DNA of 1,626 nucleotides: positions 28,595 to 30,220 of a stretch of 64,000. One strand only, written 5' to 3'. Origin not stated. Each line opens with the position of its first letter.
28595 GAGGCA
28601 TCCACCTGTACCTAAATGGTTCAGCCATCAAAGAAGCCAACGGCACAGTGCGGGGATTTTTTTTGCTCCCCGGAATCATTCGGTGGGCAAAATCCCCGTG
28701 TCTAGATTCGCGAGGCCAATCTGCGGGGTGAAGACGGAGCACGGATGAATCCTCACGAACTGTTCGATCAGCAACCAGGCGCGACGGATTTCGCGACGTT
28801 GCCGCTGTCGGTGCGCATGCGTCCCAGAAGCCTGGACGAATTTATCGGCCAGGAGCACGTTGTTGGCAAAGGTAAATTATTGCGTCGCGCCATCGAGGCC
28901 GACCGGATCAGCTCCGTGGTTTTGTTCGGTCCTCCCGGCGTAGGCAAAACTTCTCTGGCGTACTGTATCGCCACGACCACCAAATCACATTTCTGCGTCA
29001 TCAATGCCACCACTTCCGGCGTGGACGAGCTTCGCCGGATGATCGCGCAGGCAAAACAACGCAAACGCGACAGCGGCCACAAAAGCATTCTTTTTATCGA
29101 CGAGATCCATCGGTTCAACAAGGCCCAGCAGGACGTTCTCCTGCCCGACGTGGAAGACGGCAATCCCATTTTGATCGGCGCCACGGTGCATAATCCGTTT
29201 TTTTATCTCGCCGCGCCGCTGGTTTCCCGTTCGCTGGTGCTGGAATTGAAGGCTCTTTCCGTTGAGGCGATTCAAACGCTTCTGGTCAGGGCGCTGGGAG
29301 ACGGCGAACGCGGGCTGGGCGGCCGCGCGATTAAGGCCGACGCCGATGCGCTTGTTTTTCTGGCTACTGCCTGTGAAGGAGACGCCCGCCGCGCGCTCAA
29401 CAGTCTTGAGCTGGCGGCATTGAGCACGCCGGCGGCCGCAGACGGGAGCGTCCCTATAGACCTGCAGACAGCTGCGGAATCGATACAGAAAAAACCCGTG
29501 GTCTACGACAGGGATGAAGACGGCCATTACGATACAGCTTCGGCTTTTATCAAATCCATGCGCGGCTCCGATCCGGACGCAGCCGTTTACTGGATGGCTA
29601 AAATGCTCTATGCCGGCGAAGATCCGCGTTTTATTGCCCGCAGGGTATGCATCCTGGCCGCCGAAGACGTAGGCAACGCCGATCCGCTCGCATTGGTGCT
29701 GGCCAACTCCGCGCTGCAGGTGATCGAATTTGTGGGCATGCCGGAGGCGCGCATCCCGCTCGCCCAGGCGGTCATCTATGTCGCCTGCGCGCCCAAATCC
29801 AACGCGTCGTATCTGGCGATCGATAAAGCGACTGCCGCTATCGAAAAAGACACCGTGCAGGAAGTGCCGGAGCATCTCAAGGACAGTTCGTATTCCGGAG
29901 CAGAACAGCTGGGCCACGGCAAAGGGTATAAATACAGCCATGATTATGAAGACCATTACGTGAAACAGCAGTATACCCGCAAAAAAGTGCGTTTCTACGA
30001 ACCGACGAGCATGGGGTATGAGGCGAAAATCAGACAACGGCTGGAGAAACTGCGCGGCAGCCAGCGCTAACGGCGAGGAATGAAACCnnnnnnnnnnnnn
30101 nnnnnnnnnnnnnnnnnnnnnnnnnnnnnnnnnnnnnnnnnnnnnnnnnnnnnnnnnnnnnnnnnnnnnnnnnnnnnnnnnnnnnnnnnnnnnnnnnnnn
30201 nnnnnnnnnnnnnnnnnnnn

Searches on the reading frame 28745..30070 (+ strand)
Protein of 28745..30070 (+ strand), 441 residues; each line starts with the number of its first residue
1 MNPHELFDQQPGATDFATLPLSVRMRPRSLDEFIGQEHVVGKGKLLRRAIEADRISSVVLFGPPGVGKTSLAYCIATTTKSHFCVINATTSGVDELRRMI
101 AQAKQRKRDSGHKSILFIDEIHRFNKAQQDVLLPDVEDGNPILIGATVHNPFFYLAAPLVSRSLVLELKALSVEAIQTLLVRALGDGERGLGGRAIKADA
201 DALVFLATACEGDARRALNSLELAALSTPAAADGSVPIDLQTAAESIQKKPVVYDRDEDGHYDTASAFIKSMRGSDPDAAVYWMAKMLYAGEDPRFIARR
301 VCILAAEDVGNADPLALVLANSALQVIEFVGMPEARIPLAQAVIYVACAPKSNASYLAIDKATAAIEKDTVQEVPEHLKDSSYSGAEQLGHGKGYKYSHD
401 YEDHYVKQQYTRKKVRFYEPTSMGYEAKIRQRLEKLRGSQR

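Call 4: search_protein_families(library=pfam, proteins=[window:28745-30070:+])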
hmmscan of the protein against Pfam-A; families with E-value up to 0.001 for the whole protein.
window:28745-30070:+ (441 aa): 13 families
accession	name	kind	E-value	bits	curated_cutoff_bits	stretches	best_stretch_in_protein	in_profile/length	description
PF12002.13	MgsA_C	-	4.7e-70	235.3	27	1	274-436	1-166/167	MgsA AAA+ ATPase C terminal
PF16193.11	AAA_assoc_2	-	5.2e-26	91.1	34.3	1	194-273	3-81/81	AAA C-terminal domain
PF05496.18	RuvB_N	-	1.2e-16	61.3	27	1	25-140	1-112/159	Holliday junction DNA helicase RuvB P-loop domain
PF00004.35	AAA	-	1.9e-15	57.9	21.2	1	58-149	1-110/131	ATPase family associated with various cellular activities (AAA)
PF07728.20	AAA_5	-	3.3e-06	27.6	22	1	58-135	2-89/139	AAA domain (dynein-related subfamily)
PF13401.12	AAA_22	-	4.1e-06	27.6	27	1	57-132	7-88/130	AAA domain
PF13173.12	AAA_14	-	4.9e-06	27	27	1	58-131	5-81/129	AAA domain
PF13191.12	AAA_16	-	6.7e-06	27.1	32.6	0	46-82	12-52/167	AAA ATPase domain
PF20720.3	nSTAND3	-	3.3e-05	24.1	27.2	1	56-105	18-67/155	Novel STAND NTPase 3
PF07724.20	AAA_2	-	5.6e-05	23.7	27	1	54-140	2-103/166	AAA domain (Cdc48 subfamily)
PF01078.27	Mg_chelatase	-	0.0002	21.3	20.3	0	56-77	23-44/207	Magnesium chelatase, subunit ChlI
PF00158.32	Sigma54_activat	-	0.00064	19.9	20.2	0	110-147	91-128/168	Sigma-54 interaction domain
PF06068.19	TIP49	-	0.00097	18.8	23.8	0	31-90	24-87/347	TIP49 P-loop domain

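Call 9: find_related_loci(query=window:28745-30067:+, collection=genome_contigs, flank=3500)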
Query window:28745-30067:+ (441 aa) in genome_contigs; peptide patterns used: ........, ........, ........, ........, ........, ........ (x = any residue, [..] = any of these).
600 stretches matched a pattern (row limit reached: there are more); 599 encode a relative of the query (tblastn E <= 1e-3); the best 80 are kept; 80 distinct loci.
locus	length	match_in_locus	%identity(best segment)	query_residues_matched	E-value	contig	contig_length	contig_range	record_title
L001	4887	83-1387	72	5-441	0e+0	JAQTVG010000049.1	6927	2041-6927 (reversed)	MAG: Candidatus Omnitrophota bacterium isolate STB_82 NODE_31779_length_6927_cov_2.308088_Sandtown_B, whole genome shotg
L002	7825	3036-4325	73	7-437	0e+0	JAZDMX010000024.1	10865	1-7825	MAG: Candidatus Omnitrophota bacterium isolate MEGAHIT-group-0.683 k141_830931, whole genome shotgun sequence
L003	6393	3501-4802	74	5-437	0e+0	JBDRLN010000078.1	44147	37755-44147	MAG: Candidatus Omnitrophota bacterium isolate MEGAHIT-group-1.780 k141_7936859, whole genome shotgun sequence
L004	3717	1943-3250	73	5-441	0e+0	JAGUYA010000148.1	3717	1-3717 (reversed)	MAG: Candidatus Omnitrophota bacterium isolate DeMMO4_14 c_000000023894, whole genome shotgun sequence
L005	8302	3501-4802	72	5-441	0e+0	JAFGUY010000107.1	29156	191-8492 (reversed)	MAG: Candidatus Omnitrophota bacterium isolate ZodW_Metabat.114 k87_22632195, whole genome shotgun sequence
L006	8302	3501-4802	73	5-440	0e+0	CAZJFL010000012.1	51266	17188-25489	MAG TPA_asm: uncultured Planctomycetales bacterium isolate SRP178699_co1_171 genome assembly, contig: NODE_580_length_51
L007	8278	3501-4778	71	9-436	0e+0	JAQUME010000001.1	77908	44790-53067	MAG: Candidatus Omnitrophota bacterium isolate STD1_147 NODE_618_length_77908_cov_11.752832_Sandtown_D1, whole genome sh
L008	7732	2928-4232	71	5-436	0e+0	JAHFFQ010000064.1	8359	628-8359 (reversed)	MAG: Candidatus Omnitrophota bacterium isolate nzgw296 NODE_9984_length_8360_cov_4.787474, whole genome shotgun sequence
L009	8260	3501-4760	72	19-438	0e+0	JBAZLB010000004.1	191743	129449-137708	MAG: Candidatus Omnitrophota bacterium isolate SO_2017_LW4_158 scaffold_229_c1_LW137-91_2017, whole genome shotgun seque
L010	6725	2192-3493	72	2-437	0e+0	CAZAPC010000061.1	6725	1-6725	MAG TPA_asm: uncultured Planctomycetales bacterium isolate SRP098346_co1_103 genome assembly, contig: NODE_16073_length_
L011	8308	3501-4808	71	5-441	0e+0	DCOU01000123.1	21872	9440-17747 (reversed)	MAG TPA_asm: Candidatus Omnitrophica bacterium UBA1562 UBA1562_contig_5177, whole genome shotgun sequence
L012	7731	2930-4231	71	3-437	0e+0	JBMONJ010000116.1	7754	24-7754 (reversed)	MAG: Candidatus Omnitrophota bacterium isolate Betzabe_MAG073 MAG073_116, whole genome shotgun sequence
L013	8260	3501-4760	74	10-433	0e+0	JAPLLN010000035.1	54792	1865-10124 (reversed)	MAG: Candidatus Omnitrophota bacterium isolate LacPavin_0419_WC70S_MAG_47_9 LacPavin_0419_WC70S_scaffold_842711, whole g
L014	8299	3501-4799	71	5-437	0e+0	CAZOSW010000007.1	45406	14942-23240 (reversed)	MAG TPA_asm: uncultured Planctomycetales bacterium isolate SRP178699_co1_577 genome assembly, contig: NODE_722_length_45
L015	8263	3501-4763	70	20-440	0e+0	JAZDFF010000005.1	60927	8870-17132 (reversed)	MAG: Candidatus Omnitrophota bacterium isolate MEGAHIT-group-0.194 k141_7506319, whole genome shotgun sequence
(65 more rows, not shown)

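Call 36: find_encoding_contigs(protein=window:28745-30070:+, flank=1500, max_places=4)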
Protein window:28745-30070:+ (441 aa): 13 contigs read that carry it; 2 places shown.
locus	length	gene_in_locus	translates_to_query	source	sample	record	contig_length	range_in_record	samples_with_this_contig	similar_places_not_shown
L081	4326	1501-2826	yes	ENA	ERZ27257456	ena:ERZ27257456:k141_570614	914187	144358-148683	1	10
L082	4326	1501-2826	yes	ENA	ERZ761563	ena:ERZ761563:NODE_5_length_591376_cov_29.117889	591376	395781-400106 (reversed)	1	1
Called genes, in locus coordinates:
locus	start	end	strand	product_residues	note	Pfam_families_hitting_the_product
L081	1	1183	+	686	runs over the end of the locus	PF03483:B3_4, PF03484:B5, PF17759:tRNA_synthFbeta, PF03147:FDX-ACB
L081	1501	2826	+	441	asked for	PF05496:RuvB_N, PF13191:AAA_16 (faint), PF13173:AAA_14 (weak), PF13401:AAA_22 (weak), PF00004:AAA, PF07728:AAA_5 (weak), PF16193:AAA_assoc_2, PF12002:MgsA_C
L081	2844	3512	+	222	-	PF12225:DUF5981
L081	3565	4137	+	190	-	PF01812:5-FTHF_cyc-lig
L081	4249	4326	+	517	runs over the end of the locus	PF12072:RNase_Y_N, PF00013:KH_1 (weak), PF01966:HD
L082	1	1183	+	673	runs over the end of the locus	PF03483:B3_4, PF03484:B5, PF17759:tRNA_synthFbeta, PF03147:FDX-ACB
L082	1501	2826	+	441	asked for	PF05496:RuvB_N, PF13191:AAA_16 (faint), PF13173:AAA_14 (weak), PF13401:AAA_22 (weak), PF00004:AAA, PF07728:AAA_5 (weak), PF16193:AAA_assoc_2, PF12002:MgsA_C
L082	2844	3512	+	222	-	PF12225:DUF5981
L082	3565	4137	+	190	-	PF01812:5-FTHF_cyc-lig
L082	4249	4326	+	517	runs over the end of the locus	PF12072:RNase_Y_N, PF00013:KH_1 (weak), PF01966:HD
